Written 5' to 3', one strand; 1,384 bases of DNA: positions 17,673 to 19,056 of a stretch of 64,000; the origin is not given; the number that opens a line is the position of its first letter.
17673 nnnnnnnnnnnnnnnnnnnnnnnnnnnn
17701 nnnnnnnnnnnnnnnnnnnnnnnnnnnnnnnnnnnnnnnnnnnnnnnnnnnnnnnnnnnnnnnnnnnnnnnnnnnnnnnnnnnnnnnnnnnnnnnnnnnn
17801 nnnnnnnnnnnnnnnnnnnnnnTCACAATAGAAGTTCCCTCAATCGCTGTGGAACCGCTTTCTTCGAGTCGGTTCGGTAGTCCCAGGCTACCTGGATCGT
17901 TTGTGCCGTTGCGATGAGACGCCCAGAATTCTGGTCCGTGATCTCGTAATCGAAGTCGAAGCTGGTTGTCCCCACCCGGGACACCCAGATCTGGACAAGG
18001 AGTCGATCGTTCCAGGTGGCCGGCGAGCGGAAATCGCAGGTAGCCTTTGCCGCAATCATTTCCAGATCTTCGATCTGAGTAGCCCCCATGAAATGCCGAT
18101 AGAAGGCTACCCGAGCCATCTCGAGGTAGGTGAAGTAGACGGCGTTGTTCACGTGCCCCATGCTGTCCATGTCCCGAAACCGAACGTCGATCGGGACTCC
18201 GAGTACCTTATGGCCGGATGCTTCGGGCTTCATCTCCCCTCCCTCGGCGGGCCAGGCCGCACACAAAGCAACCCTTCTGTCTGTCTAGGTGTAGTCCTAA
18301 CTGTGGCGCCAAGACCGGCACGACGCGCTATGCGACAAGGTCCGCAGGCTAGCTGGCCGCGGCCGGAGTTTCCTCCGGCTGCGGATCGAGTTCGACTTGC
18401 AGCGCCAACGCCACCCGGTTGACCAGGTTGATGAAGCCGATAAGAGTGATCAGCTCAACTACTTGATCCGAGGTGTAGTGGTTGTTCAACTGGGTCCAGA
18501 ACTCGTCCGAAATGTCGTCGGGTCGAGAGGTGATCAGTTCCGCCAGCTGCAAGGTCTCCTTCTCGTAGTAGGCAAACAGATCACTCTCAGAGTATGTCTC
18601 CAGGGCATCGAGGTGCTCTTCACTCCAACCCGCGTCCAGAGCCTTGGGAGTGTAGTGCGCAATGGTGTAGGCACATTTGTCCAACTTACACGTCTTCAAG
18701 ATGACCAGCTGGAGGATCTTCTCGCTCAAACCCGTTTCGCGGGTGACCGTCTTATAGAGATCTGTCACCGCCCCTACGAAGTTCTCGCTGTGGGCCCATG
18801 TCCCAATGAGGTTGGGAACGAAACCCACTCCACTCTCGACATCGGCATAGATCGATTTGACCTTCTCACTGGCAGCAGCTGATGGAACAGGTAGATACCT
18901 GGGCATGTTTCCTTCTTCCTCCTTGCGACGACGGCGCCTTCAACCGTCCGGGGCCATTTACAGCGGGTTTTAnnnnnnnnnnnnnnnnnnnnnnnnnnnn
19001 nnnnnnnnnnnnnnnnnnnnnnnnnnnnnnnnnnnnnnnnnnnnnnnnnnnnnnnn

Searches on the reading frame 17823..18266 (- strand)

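Call 54: search_protein_families(library=ncbifam, proteins=[window:17823-18266:-], max_evalue=0.001)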
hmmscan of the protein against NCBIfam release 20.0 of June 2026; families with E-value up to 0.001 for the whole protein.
window:17823-18266:- (147 aa): 4 families
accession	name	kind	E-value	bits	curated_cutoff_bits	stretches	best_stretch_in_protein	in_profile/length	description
TIGR00051.1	TIGR00051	subfamily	2.6e-17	63.2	68.7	1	27-129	3-107/117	YbgC/FadM family acyl-CoA thioesterase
TIGR02799.1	thio_ybgC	equivalog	4.5e-11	43.1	141.35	1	24-142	3-123/126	tol-pal system-associated acyl-CoA thioesterase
NF008065.0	PRK10800.1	equivalog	1.2e-09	38.4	185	1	22-140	6-126/134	tol-pal system-associated acyl-CoA thioesterase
NF047424.1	MenI_Staph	exception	2e-08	34.3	225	1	25-127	7-111/148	1,4-dihydroxy-2-naphthoyl-CoA hydrolase MenI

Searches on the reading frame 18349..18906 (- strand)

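Call 54: search_protein_families(library=ncbifam, proteins=[window:18349-18906:-], max_evalue=0.001)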
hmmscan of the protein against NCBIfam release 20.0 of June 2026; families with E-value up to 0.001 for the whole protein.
window:18349-18906:- (185 aa): 3 families
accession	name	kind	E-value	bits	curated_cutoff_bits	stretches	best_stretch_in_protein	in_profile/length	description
TIGR01926.1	peroxid_rel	subfamily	1.1e-16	61.1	81.8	1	4-175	2-177/178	peroxidase-related enzyme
NF053654.1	GroundWater_YciW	equivalog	2.9e-14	53.2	310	1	49-171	49-171/179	YciW-related (seleno)protein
TIGR04169.1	perox_w_seleSAM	hypoth_equivalog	6.4e-05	23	120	1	41-99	20-78/109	arsenosugar biosynthesis-associated peroxidase-like protein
